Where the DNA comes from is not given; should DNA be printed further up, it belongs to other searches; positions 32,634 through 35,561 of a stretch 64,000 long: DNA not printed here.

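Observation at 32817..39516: Candidate surface-protein O-glycosylation module: O-antigen-ligase-like/TPR membrane protein directly upstream of a 1275-aa Thr-rich cell-wall-anchored protein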

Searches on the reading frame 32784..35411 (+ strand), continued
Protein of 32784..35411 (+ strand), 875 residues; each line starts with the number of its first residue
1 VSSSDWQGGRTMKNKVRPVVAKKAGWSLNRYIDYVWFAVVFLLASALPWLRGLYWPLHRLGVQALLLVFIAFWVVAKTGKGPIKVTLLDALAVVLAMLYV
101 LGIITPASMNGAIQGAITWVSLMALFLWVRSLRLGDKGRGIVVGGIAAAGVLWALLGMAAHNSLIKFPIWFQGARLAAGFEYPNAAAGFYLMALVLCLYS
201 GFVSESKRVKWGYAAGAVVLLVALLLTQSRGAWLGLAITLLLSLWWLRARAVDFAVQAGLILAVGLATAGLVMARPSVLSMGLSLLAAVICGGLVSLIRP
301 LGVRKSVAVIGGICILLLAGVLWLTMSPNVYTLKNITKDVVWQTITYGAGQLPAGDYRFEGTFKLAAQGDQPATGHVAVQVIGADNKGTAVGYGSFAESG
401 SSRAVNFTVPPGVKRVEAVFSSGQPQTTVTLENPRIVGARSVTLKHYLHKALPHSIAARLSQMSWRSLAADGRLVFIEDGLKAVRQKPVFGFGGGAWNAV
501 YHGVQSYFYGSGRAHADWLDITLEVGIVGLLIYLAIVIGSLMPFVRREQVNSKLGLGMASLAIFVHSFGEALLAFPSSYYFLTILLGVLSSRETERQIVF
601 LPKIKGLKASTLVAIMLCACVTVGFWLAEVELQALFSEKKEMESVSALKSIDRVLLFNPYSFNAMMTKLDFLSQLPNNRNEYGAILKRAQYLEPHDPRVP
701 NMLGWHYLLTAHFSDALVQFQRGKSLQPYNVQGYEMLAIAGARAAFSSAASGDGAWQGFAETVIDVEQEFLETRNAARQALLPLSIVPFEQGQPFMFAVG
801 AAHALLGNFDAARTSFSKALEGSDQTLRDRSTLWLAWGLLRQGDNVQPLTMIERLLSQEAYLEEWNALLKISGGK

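Call 53: fold_search(model_id=the predicted structure, library=pdb)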
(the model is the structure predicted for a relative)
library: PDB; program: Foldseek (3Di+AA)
matches with E <= 10: 1614; with E <= 0.001: 46
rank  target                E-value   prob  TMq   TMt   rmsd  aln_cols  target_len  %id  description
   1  9qhb                  1.2e-05  1.00  0.21  0.61  10.8       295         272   14  Crystal structure of 16-repeat CTPR protein with eliminated coordination sites (released 2025-10-22)
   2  9qhc_A                1.9e-05  1.00  0.18  0.40   7.9       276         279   15  Crystal structure of 8-repeat CTPR protein with eliminated coordination sites (released 2025-10-22)
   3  9qhc_B                2.4e-05  1.00  0.18  0.41   8.9       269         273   16  Crystal structure of 8-repeat CTPR protein with eliminated coordination sites (released 2025-10-22)
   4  6eou                  3.2e-05  1.00  0.20  0.46  10.3       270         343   18  O-GlcNAc transferase TPR domain with the intellectual disability associated mutation L254F (released 2018-05-09)
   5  8chy                  4.0e-05  1.00  0.19  0.55  10.1       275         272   15  Crystal structure of an 8-repeat consensus TPR superhelix with Zinc. (released 2024-02-21)
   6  7yea_A                7.7e-05  1.00  0.19  0.17  18.8       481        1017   12  Human O-GlcNAc transferase Dimer (released 2023-07-12)
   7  8dth_B                9.1e-05  1.00  0.22  0.26   9.9       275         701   14  Cryo-EM structure of Arabidopsis SPY alternative conformation 2 (released 2023-03-08)
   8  1w3b_A                1.0e-04  1.00  0.20  0.41  18.3       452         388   15  The superhelical TPR domain of O-linked GlcNAc transferase reveals structural similarities to importin alpha. (released 2004-09-09)
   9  8dti_A                1.3e-04  1.00  0.21  0.28   5.3       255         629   15  Cryo-EM structure of Arabidopsis SPY in complex with GDP-fucose (released 2023-03-08)
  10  8tar_V                1.8e-04  1.00  0.19  0.29  14.8       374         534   12  APC/C-CDH1-UBE2C-Ubiquitin-CyclinB-NTD (released 2023-09-27)
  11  8a3t_D                2.3e-04  1.00  0.19  0.28  11.0       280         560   16  S. cerevisiae APC/C-Cdh1 complex (released 2022-08-31)
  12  8a3t_F                2.4e-04  1.00  0.20  0.32  18.9       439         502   12  S. cerevisiae APC/C-Cdh1 complex (released 2022-08-31)
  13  7y4i_B                2.4e-04  1.00  0.20  0.21  24.7       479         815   12  Crystal structure of SPINDLY in complex with GDP (released 2022-12-07)
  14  1w3b_B                2.5e-04  1.00  0.21  0.46  10.4       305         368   13  The superhelical TPR domain of O-linked GlcNAc transferase reveals structural similarities to importin alpha. (released 2004-09-09)
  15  2vq2                  2.8e-04  1.00  0.20  0.64   5.6       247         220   15  Crystal structure of PilW, widely conserved type IV pilus biogenesis factor (released 2008-05-27)
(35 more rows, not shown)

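Call 68: find_encoding_contigs(protein=P0007, flank=10000, max_places=3)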
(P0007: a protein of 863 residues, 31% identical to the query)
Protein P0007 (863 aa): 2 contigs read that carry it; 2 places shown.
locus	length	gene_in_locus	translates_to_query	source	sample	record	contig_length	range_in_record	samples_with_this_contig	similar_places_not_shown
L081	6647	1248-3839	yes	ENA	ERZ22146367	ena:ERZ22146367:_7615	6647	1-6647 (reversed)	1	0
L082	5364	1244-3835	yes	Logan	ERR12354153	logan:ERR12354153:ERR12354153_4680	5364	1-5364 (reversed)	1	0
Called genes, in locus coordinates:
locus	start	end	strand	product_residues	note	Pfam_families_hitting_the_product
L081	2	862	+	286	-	?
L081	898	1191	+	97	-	-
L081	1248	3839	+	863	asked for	PF04932:Wzy_C (faint), PF07719:TPR_2 (faint), PF13432:TPR_16 (faint)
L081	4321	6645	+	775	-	?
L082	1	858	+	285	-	?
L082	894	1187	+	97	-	-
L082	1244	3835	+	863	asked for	PF04932:Wzy_C (faint), PF07719:TPR_2 (faint), PF13432:TPR_16 (faint)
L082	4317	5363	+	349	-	?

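Call 69: find_encoding_contigs(protein=P0013, flank=10000, max_places=3)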
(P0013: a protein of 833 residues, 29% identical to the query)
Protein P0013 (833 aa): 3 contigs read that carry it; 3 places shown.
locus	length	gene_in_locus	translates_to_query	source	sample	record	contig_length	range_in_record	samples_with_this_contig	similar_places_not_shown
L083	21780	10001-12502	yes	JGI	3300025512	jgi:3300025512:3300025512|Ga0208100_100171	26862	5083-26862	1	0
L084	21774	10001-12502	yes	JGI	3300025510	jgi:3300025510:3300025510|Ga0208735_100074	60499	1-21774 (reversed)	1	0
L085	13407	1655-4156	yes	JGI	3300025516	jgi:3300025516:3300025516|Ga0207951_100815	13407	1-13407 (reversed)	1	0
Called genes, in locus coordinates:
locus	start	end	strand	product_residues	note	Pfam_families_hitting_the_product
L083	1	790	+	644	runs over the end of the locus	PF13727:CoA_binding_3, PF00106:adh_short (weak), PF01073:3Beta_HSD, PF01370:Epimerase, PF02719:Polysacc_synt_2, PF04321:RmlD_sub_bind, PF08659:KR (weak), PF16363:GDP_Man_Dehyd, +1 more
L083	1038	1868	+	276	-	PF07833:Cu_amine_oxidN1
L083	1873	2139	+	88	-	-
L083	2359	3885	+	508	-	PF03023:MurJ, PF01554:MatE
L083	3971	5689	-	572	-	-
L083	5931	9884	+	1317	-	PF00082:Peptidase_S8, PF02225:PA, PF13860:FlgD_ig (faint), PF00963:Cohesin (weak), PF13620:CarboxypepD_reg, PF13715:CarbopepD_reg_2 (weak), PF00404:Dockerin_1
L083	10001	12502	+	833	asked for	PF04932:Wzy_C, PF00515:TPR_1 (faint), PF07719:TPR_2 (faint)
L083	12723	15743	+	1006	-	PF07833:Cu_amine_oxidN1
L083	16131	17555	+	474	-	PF00939:Na_sulph_symp, PF03600:CitMHS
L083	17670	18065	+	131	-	PF18765:Polbeta (weak)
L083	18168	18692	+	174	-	PF01381:HTH_3 (faint)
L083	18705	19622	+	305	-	-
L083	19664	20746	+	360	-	PF02882:THF_DHG_CYH_C (faint), PF01488:Shikimate_DH, PF00106:adh_short (weak), PF01118:Semialdhyde_dh (weak), PF13460:NAD_binding_10 (weak)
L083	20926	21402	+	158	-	PF03449:GreA_GreB_N, PF01272:GreA_GreB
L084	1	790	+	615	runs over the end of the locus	PF13727:CoA_binding_3, PF00106:adh_short (weak), PF01073:3Beta_HSD, PF01370:Epimerase, PF02719:Polysacc_synt_2, PF04321:RmlD_sub_bind, PF08659:KR (weak), PF16363:GDP_Man_Dehyd, +1 more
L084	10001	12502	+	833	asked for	PF04932:Wzy_C, PF00515:TPR_1 (faint), PF07719:TPR_2 (faint)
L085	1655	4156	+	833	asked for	PF04932:Wzy_C, PF00515:TPR_1 (faint), PF07719:TPR_2 (faint)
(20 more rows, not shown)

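Call 82: search_protein_families(library=pfam, proteins=[L083:12723-15743:+, L002:18837-21884:+, L065:7961-9727:+, L035:7621-8775:+, window:32817-35411:+], max_evalue=1)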
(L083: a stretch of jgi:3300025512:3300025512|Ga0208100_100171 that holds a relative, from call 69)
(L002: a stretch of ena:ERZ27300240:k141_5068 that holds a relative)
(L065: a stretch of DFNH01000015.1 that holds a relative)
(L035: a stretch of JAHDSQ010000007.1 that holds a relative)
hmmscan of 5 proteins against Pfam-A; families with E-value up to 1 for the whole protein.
L083:12723-15743:+ (1006 aa): 3 families
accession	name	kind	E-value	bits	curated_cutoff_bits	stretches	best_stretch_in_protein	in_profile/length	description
PF07833.16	Cu_amine_oxidN1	-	2e-23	82.8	24.2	1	900-1003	8-108/108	Copper amine oxidase N-terminal domain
PF09136.16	Glucodextran_B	-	0.0013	19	27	1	800-879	4-81/83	Glucodextranase, domain B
PF19077.6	Big_13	-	0.0099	16.8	27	1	799-873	24-93/102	Bacterial Ig-like domain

L002:18837-21884:+ (1015 aa): 2 families
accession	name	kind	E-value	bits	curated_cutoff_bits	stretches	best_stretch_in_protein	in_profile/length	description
PF07833.16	Cu_amine_oxidN1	-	2e-22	79.6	24.2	1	908-1009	8-106/108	Copper amine oxidase N-terminal domain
PF19077.6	Big_13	-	0.22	12.5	27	1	828-882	36-93/102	Bacterial Ig-like domain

L065:7961-9727:+ (588 aa): 1 family
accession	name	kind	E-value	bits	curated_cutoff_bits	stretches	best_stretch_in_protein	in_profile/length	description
PF00395.25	SLH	-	7e-37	125.6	20.8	3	461-504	1-44/44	S-layer homology domain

L035:7621-8775:+ (384 aa): 1 family
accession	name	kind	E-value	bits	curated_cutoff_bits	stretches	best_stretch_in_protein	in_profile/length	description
PF07833.16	Cu_amine_oxidN1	-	3e-43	146.6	24.2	2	283-381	2-107/108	Copper amine oxidase N-terminal domain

window:32817-35411:+ (864 aa): 6 families
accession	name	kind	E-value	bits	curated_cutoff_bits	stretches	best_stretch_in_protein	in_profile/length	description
PF04932.20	Wzy_C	-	3.7e-10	40.2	31.7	2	453-523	75-149/149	O-Antigen ligase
PF07719.23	TPR_2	-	0.00011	22.5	27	1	785-810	4-29/34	Tetratricopeptide repeat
PF00515.34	TPR_1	-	0.016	15.5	27.8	1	789-810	8-29/34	Tetratricopeptide repeat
PF13424.12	TPR_12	-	0.019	15.6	30.1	1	788-827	9-50/77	Tetratricopeptide repeat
PF07721.20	TPR_4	-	0.022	15.8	27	0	819-834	2-17/26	Tetratricopeptide repeat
PF13428.12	TPR_14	-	0.027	15.6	23.5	0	787-810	6-29/44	Tetratricopeptide repeat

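Call 89: find_encoding_contigs(protein=P0009, flank=8000, max_places=2)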
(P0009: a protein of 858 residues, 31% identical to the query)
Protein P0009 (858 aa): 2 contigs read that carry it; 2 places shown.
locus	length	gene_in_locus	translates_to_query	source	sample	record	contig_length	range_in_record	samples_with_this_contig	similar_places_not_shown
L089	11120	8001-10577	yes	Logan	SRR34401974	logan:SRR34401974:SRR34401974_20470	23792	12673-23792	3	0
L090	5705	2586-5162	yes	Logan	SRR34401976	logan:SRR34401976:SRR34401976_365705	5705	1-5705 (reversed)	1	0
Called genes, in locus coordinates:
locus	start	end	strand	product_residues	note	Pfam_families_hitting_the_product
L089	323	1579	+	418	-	PF00501:AMP-binding (weak), PF27533:CapK_C (weak)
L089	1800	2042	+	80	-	-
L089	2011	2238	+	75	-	-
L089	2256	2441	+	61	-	-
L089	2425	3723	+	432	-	PF27533:CapK_C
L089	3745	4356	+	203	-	PF02397:Bac_transf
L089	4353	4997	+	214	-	PF17836:PglD_N, PF00132:Hexapep (faint)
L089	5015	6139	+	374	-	PF01041:DegT_DnrJ_EryC1, PF01053:Cys_Met_Meta_PP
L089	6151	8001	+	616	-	PF13727:CoA_binding_3 (weak), PF01073:3Beta_HSD (weak), PF01370:Epimerase, PF02719:Polysacc_synt_2, PF04321:RmlD_sub_bind, PF07993:NAD_binding_4 (weak), PF16363:GDP_Man_Dehyd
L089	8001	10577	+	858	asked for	PF04932:Wzy_C (weak), PF07719:TPR_2 (faint), PF13414:TPR_11 (faint)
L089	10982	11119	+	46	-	?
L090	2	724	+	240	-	?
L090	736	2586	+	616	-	PF13727:CoA_binding_3 (weak), PF01073:3Beta_HSD (weak), PF01370:Epimerase, PF02719:Polysacc_synt_2, PF04321:RmlD_sub_bind, PF07993:NAD_binding_4 (weak), PF16363:GDP_Man_Dehyd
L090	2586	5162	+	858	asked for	PF04932:Wzy_C (weak), PF07719:TPR_2 (faint), PF13414:TPR_11 (faint)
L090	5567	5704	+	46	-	?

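Call 90: find_encoding_contigs(protein=P0008, flank=8000, max_places=2)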
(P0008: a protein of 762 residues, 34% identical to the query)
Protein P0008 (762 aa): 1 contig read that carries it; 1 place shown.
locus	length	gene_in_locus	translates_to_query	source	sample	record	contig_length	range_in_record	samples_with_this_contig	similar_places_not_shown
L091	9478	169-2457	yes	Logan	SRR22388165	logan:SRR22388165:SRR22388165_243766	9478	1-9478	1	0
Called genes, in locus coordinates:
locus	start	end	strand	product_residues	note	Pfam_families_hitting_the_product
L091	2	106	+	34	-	?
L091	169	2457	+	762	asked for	PF04932:Wzy_C, PF13428:TPR_14 (faint)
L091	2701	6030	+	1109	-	PF07833:Cu_amine_oxidN1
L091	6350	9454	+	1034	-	PF05922:Inhibitor_I9 (weak), PF00082:Peptidase_S8, PF02225:PA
